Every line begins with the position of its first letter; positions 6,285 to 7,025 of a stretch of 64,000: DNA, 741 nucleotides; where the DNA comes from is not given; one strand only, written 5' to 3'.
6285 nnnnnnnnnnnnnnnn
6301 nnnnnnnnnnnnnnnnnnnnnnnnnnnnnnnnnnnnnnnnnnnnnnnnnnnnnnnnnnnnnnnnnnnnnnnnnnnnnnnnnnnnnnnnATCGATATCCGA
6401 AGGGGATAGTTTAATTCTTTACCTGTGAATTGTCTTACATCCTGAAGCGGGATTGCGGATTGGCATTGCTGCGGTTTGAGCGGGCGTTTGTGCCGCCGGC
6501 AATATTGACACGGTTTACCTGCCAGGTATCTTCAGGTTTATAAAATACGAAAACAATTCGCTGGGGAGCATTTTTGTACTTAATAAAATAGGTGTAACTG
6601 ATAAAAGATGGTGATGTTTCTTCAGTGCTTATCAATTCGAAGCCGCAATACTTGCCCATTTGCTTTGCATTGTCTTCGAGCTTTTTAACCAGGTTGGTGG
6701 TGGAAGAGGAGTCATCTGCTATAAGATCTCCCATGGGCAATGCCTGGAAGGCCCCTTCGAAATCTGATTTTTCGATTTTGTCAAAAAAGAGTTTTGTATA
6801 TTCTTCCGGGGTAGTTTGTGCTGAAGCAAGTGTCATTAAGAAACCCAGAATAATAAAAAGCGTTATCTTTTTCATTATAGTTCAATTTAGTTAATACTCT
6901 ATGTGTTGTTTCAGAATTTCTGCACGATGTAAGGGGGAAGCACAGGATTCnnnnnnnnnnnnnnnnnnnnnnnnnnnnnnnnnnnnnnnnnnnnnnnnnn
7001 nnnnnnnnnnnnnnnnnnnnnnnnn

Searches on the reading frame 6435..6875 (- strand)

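Call 5: search_protein_families(library=pfam, proteins=[window:6435-6875:-], max_evalue=0.01)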
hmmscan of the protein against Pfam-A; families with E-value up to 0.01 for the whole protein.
window:6435-6875:- (146 aa): 1 family
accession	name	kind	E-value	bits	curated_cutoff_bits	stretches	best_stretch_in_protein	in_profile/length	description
PF13026.12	DUF3887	-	0.00069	20.7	31.8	1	30-111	4-82/91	Protein of unknown function (DUF3887)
